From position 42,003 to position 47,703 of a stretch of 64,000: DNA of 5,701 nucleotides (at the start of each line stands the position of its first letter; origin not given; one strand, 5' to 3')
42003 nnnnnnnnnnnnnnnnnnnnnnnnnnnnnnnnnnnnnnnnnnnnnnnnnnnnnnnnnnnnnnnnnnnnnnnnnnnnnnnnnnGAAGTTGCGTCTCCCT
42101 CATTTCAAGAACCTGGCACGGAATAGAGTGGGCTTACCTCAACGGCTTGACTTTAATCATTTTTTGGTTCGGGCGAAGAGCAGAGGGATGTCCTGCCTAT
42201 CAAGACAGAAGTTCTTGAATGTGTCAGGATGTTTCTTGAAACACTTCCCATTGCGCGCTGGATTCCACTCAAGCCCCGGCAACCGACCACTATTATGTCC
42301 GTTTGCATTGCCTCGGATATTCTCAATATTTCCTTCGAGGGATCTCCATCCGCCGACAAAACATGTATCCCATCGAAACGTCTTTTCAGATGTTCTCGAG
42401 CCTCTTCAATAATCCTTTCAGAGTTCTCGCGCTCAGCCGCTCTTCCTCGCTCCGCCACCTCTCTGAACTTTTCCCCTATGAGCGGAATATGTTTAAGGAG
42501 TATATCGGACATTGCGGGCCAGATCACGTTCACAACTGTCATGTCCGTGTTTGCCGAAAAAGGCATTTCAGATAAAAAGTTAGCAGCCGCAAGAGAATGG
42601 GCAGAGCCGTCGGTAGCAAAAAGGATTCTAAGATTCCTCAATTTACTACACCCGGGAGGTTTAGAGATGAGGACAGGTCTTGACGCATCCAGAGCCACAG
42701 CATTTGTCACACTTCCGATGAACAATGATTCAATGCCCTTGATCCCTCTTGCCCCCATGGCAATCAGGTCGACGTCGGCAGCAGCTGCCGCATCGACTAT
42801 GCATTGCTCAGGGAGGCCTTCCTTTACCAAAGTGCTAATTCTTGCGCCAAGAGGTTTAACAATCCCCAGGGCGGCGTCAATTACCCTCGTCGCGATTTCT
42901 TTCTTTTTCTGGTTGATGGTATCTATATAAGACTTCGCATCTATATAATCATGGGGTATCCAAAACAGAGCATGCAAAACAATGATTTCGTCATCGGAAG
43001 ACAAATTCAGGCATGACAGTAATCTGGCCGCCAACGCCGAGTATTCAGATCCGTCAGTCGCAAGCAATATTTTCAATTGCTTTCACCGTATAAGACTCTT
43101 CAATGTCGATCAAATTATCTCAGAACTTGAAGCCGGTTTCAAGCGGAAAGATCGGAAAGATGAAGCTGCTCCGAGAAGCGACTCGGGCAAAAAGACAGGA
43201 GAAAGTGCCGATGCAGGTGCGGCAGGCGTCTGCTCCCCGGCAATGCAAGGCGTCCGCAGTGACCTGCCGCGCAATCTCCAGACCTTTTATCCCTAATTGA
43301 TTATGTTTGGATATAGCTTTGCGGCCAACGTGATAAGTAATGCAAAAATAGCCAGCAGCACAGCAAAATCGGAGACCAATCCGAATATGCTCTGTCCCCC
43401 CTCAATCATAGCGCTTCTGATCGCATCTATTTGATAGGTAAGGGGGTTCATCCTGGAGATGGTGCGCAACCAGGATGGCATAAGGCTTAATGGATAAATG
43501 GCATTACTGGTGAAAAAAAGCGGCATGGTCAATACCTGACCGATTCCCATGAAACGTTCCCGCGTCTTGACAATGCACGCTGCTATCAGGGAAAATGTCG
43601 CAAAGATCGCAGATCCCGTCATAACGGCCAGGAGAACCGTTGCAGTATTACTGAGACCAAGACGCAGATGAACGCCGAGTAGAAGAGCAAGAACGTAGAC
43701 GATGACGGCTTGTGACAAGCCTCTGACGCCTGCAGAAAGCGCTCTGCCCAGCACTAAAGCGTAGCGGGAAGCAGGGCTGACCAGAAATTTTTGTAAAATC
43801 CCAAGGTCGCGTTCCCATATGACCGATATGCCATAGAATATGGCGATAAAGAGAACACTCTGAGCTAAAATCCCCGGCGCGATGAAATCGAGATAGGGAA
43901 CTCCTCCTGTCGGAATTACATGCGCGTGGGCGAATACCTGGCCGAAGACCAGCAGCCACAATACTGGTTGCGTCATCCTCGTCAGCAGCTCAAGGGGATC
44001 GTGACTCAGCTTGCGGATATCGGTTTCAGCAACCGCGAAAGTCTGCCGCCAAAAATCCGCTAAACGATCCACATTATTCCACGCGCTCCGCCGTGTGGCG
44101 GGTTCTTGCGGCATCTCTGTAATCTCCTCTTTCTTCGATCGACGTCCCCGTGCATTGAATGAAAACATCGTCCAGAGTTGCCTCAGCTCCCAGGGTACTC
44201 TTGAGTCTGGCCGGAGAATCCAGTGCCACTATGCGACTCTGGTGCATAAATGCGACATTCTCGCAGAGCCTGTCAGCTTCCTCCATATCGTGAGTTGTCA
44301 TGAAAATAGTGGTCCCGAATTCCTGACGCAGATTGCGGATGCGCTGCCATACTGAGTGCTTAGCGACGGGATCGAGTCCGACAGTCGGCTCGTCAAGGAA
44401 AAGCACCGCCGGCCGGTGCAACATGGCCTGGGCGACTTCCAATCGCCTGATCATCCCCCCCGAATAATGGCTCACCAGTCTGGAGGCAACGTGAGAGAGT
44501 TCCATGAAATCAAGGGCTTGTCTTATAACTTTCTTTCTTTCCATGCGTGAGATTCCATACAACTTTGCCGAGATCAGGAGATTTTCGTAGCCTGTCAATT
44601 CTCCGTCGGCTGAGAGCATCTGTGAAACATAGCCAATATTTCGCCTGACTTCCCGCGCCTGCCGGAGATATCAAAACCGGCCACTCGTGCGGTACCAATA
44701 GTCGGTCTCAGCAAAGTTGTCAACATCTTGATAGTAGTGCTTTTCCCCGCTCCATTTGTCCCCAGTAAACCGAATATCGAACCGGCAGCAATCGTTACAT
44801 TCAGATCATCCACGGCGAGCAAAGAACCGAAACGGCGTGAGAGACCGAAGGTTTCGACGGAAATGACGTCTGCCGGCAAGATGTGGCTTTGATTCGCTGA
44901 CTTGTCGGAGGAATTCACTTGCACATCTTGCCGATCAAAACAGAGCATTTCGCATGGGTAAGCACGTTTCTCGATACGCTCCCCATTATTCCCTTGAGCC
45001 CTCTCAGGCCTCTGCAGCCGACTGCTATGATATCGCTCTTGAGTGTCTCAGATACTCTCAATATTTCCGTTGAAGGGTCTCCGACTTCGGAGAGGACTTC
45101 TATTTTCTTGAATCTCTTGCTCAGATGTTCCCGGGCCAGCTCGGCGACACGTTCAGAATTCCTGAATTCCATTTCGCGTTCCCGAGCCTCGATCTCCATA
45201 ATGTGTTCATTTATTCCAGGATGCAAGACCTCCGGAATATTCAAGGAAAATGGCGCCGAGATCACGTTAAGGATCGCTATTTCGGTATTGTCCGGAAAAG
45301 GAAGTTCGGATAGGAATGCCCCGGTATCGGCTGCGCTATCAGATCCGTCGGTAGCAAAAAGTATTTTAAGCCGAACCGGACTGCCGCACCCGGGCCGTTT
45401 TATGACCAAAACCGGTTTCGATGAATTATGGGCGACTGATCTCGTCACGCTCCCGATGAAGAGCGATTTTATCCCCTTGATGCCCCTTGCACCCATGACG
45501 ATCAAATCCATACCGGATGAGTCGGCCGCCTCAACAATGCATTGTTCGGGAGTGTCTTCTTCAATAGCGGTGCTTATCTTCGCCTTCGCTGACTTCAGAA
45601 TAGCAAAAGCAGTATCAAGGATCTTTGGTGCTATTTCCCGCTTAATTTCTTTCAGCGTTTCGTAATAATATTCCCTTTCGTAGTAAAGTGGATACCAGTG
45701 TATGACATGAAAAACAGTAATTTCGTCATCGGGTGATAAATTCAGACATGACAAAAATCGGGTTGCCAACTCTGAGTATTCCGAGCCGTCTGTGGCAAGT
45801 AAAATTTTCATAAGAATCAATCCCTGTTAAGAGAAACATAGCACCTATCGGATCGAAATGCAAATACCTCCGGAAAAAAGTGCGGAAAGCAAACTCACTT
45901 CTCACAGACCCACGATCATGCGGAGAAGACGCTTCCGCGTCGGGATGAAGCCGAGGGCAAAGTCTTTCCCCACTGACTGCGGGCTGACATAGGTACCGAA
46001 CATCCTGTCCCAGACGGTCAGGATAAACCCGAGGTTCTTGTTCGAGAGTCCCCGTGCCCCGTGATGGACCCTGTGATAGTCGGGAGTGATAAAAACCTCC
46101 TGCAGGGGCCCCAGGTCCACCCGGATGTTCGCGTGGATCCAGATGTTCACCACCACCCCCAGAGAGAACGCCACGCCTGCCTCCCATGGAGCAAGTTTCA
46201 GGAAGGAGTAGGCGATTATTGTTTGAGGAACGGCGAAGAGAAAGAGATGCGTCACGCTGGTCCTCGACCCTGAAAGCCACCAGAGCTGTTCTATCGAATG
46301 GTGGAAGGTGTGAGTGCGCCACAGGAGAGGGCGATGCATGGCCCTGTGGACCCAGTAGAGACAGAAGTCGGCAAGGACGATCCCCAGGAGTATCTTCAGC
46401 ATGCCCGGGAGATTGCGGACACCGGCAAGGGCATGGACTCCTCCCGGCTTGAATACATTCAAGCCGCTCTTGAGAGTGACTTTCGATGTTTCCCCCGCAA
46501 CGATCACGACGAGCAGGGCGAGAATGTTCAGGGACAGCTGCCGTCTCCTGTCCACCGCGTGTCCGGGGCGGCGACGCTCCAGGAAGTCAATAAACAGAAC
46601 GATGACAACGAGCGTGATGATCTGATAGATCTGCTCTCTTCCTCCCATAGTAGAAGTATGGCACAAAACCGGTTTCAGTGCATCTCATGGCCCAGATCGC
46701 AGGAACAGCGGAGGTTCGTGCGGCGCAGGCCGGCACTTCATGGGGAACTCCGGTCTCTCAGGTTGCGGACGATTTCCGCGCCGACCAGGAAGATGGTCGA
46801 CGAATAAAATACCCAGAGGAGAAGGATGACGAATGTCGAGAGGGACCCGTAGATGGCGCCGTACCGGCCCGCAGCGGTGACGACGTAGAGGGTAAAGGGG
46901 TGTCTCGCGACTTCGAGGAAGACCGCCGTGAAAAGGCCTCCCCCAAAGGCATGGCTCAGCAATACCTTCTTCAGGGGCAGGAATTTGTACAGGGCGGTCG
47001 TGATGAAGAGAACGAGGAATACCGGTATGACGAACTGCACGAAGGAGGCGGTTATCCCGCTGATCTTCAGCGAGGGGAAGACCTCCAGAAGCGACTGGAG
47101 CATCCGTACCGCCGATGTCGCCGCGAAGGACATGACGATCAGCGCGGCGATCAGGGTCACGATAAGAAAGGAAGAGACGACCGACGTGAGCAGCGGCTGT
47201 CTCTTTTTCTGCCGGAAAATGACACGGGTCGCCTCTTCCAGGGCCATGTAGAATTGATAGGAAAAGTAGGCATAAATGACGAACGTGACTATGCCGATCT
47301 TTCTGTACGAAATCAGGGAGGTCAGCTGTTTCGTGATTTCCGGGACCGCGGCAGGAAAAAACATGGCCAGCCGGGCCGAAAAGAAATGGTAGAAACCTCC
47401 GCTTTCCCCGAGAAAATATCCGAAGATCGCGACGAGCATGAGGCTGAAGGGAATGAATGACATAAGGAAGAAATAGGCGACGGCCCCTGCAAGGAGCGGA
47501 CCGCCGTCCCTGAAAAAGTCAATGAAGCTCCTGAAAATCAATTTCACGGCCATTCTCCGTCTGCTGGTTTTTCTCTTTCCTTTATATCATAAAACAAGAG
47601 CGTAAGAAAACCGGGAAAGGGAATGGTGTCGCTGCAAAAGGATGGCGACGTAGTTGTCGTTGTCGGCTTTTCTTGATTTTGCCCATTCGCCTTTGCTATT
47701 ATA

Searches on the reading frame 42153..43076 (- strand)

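Call 52: search_protein_families(library=pfam, proteins=[window:42153-43076:-], max_evalue=0.001)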
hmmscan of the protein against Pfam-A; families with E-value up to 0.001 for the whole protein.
window:42153-43076:- (307 aa): 1 family
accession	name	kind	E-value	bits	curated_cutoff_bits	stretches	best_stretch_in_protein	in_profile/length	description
PF00582.32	Usp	-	2.3e-40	138.8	24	2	2-138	4-140/141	Universal stress protein family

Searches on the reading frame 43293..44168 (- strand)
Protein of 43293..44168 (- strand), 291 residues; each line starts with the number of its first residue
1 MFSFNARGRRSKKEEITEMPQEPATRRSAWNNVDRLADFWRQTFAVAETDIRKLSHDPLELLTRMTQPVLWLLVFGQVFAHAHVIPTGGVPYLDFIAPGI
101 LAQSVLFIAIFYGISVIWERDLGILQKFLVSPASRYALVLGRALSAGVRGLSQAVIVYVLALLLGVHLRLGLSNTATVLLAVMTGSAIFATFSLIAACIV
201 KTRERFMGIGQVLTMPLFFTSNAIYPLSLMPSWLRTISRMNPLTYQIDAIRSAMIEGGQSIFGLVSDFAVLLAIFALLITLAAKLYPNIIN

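Call 8: search_protein_families(library=pfam, proteins=[window:43293-44168:-], max_evalue=0.001)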
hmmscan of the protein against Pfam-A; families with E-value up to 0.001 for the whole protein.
window:43293-44168:- (291 aa): 2 families
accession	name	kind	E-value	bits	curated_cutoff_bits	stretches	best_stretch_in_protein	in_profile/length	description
PF01061.29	ABC2_membrane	-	1.3e-36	126.6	26.9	1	42-254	2-210/211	ABC-2 type transporter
PF12698.13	ABC2_membrane_3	-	4.9e-18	65.8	31.6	1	92-283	160-346/347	ABC-2 family transporter protein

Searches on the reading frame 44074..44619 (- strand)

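Call 52: search_protein_families(library=pfam, proteins=[window:44074-44619:-], max_evalue=0.001)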
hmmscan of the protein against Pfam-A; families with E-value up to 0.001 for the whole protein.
window:44074-44619:- (181 aa): 2 families
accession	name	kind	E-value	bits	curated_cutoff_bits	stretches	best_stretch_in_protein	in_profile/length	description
PF00005.33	ABC_tran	-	2.8e-10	41.4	25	1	7-79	73-136/137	ABC transporter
PF13304.12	AAA_21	-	5e-07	30.5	27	1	36-113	222-301/304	AAA domain, putative AbiEii toxin, Type IV TA system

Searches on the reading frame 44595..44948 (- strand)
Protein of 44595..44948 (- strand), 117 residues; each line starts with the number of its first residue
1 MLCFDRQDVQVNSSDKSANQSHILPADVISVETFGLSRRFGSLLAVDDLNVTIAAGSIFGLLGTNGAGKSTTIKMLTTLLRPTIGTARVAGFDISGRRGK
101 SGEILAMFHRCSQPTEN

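Call 52: search_protein_families(library=pfam, proteins=[window:44595-44948:-], max_evalue=0.001)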
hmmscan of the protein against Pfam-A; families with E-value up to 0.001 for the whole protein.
window:44595-44948:- (117 aa): 1 family
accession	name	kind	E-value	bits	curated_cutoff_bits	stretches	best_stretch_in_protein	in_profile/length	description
PF00005.33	ABC_tran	-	1e-11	46.1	25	1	47-96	2-51/137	ABC transporter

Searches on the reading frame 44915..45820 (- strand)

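Call 8: search_protein_families(library=pfam, proteins=[window:44915-45820:-], max_evalue=0.001)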
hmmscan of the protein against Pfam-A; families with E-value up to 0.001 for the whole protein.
window:44915-45820:- (301 aa): 1 family
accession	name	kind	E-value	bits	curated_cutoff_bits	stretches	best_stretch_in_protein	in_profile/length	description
PF00582.32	Usp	-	1.6e-46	158.8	24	2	5-141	4-141/141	Universal stress protein family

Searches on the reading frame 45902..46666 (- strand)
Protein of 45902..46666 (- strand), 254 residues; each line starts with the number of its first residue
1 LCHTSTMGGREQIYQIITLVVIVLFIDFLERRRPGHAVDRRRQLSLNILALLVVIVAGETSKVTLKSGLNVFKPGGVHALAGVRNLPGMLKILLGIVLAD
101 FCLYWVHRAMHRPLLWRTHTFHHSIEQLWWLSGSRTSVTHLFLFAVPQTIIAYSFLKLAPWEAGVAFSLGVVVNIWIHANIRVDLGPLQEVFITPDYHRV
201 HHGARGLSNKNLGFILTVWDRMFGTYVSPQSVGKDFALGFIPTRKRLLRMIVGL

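Call 8: search_protein_families(library=pfam, proteins=[window:45902-46666:-], max_evalue=0.001)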
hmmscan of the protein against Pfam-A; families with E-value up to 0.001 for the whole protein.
window:45902-46666:- (254 aa): 1 family
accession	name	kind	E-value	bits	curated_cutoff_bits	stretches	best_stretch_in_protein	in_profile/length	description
PF04116.19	FA_hydroxylase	-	2.2e-28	99.7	31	1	93-225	2-132/132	Fatty acid hydroxylase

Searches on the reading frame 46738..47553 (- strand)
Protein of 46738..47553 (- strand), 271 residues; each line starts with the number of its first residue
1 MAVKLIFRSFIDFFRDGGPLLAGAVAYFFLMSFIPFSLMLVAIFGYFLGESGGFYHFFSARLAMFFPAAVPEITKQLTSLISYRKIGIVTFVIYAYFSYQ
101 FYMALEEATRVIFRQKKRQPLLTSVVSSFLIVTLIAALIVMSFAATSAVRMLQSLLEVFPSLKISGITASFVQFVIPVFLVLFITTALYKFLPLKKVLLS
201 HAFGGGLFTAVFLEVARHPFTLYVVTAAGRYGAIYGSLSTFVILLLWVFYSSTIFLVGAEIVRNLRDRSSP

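Call 8: search_protein_families(library=pfam, proteins=[window:46738-47553:-], max_evalue=0.001)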
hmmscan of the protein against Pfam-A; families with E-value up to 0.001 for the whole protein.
window:46738-47553:- (271 aa): 1 family
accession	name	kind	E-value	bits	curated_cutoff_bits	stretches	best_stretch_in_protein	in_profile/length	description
PF03631.20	Virul_fac_BrkB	-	4.2e-40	138.5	33.7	1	15-267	2-257/259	Virulence factor BrkB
